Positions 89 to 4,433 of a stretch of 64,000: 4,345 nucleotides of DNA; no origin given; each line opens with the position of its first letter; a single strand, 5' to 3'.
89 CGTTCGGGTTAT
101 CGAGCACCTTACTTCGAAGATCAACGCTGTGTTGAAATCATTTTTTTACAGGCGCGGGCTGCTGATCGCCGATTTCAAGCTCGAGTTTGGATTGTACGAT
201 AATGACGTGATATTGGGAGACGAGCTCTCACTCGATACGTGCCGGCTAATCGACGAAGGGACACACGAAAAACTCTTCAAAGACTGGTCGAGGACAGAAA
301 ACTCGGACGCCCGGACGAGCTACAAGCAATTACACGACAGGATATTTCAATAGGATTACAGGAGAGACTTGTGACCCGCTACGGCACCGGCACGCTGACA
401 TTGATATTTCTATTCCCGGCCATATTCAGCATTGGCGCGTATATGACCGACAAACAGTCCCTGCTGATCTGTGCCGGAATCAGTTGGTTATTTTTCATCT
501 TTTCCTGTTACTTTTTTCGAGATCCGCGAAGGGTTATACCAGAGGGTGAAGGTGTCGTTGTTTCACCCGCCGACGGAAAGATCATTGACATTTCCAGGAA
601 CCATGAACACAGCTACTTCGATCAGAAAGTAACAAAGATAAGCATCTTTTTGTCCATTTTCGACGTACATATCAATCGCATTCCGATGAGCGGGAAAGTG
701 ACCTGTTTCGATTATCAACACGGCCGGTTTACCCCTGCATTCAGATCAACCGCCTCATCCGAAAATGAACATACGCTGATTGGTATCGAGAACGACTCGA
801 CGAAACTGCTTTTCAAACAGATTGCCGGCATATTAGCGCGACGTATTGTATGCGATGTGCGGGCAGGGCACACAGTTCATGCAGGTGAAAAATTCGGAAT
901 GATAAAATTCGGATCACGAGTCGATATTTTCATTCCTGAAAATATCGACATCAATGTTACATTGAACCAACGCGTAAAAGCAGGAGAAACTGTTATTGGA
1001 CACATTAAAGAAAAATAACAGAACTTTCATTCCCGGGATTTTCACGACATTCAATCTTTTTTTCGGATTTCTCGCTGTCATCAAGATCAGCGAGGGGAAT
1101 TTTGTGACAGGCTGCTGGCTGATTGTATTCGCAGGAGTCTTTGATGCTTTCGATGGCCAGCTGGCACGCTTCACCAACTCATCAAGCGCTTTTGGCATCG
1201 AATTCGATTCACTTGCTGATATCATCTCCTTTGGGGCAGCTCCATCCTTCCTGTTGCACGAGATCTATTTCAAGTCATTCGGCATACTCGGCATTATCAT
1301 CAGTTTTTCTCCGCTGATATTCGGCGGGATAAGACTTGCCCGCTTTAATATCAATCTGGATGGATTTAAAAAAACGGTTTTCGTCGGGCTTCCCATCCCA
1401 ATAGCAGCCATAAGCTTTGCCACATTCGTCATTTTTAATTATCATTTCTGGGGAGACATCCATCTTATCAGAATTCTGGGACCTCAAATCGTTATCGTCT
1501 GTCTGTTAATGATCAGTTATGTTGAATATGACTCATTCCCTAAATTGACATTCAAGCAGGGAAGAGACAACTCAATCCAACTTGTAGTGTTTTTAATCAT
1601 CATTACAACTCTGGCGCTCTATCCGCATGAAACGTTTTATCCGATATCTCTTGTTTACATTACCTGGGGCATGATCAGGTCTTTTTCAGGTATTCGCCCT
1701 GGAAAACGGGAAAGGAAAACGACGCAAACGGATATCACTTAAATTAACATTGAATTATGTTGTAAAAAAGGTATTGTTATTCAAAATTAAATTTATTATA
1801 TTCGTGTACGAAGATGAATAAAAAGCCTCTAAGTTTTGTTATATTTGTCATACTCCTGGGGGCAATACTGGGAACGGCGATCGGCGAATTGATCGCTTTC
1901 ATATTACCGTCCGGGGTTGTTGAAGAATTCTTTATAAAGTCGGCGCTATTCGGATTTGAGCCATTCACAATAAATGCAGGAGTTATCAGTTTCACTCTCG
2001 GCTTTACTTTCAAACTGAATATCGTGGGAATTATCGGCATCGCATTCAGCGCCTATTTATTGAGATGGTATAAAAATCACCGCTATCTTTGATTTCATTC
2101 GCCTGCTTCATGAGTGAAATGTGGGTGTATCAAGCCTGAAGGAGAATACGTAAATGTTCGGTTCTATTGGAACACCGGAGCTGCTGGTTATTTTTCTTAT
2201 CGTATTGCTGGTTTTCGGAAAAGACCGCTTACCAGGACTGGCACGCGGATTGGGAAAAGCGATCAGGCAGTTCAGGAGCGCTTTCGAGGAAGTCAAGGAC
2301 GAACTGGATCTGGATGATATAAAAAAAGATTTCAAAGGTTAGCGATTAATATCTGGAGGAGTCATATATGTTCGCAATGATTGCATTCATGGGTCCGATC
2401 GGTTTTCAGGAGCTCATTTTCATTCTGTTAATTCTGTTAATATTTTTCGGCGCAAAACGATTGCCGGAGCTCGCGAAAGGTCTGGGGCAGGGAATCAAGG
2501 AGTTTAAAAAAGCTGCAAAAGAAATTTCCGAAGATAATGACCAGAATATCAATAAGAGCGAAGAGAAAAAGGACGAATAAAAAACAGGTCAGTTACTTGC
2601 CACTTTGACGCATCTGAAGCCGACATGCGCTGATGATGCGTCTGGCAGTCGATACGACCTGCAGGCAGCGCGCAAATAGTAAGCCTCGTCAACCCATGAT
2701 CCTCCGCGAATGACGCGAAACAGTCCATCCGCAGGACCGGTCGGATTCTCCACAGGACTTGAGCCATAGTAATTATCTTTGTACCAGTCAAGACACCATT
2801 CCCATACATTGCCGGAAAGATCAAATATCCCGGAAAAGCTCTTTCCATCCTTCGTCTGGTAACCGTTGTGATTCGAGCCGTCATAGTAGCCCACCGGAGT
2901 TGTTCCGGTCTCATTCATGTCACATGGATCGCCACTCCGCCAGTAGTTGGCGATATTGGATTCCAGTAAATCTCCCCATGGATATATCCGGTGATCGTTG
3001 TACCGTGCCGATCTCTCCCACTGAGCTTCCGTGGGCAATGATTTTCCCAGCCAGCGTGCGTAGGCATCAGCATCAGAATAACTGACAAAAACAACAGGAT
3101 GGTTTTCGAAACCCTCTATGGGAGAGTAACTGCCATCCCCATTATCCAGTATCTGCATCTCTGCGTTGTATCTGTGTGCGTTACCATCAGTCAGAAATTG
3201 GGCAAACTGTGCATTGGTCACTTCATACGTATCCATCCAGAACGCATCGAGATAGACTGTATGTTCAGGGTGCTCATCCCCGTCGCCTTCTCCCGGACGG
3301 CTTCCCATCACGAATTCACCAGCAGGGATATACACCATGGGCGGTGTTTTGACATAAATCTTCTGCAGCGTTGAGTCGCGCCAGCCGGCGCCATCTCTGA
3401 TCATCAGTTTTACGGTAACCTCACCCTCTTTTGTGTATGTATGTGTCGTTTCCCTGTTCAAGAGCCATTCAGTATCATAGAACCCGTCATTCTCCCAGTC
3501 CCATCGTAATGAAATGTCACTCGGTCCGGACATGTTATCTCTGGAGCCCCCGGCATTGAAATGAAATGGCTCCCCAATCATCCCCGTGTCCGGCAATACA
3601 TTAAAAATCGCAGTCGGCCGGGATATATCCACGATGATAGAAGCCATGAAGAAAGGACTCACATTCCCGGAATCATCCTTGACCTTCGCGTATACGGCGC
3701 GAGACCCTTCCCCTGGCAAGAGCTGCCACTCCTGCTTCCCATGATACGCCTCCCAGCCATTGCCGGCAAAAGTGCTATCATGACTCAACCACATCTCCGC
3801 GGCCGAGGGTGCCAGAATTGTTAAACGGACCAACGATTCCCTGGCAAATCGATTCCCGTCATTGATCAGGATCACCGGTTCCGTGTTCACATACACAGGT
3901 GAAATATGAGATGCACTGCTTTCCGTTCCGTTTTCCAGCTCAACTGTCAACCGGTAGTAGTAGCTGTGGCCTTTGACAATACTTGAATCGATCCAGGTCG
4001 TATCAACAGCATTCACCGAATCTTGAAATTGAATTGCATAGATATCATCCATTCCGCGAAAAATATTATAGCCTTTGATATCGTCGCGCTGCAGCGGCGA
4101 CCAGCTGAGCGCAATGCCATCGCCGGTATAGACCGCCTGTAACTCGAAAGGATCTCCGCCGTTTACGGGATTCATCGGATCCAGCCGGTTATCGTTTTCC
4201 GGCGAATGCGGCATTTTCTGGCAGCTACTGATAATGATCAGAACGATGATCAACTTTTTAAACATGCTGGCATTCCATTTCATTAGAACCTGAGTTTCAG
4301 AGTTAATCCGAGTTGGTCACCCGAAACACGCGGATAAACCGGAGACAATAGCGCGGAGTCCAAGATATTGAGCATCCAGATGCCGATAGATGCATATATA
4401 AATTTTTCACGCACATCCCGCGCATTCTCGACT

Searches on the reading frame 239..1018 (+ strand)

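Call 35: search_protein_families(library=pfam, proteins=[window:239-1018:+], max_evalue=0.0001)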
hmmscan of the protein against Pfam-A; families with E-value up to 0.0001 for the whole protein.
window:239-1018:+ (259 aa): 1 family
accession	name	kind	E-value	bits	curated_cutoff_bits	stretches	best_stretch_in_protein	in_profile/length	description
PF02666.20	PS_Dcarbxylase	-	9.1e-46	156.5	22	1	86-253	2-197/198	Phosphatidylserine decarboxylase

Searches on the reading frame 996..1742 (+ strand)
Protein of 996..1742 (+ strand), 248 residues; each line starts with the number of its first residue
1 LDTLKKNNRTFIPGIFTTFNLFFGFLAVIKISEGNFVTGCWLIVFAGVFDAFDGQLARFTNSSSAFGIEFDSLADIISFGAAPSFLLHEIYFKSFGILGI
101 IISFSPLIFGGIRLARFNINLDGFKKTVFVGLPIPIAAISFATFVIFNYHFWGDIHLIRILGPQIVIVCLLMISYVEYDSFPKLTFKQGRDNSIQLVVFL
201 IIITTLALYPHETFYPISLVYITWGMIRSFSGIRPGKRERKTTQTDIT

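Call 35: search_protein_families(library=pfam, proteins=[window:996-1742:+], max_evalue=0.0001)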
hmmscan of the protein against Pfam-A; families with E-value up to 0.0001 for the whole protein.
window:996-1742:+ (248 aa): 1 family
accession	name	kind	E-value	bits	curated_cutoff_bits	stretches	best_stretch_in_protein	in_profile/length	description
PF01066.26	CDP-OH_P_transf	-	2.8e-16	60.7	22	1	12-150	3-137/152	CDP-alcohol phosphatidyltransferase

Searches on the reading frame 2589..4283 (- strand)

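Call 11: search_protein_families(library=pfam, proteins=[window:2589-4283:-], max_evalue=0.001)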
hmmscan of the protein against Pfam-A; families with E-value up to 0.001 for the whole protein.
window:2589-4283:- (564 aa): 3 families
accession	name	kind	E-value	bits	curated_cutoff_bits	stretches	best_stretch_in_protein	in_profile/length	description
PF03781.23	FGE-sulfatase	-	1.9e-59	201.9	23.3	1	313-560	2-255/255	Sulfatase-modifying factor enzyme 1-like domain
PF00801.26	PKD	-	1.2e-06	28.9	23.5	1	237-306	14-76/80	PKD domain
PF18911.6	PKD_4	-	1.7e-06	28.4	27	1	232-305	12-78/85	PKD domain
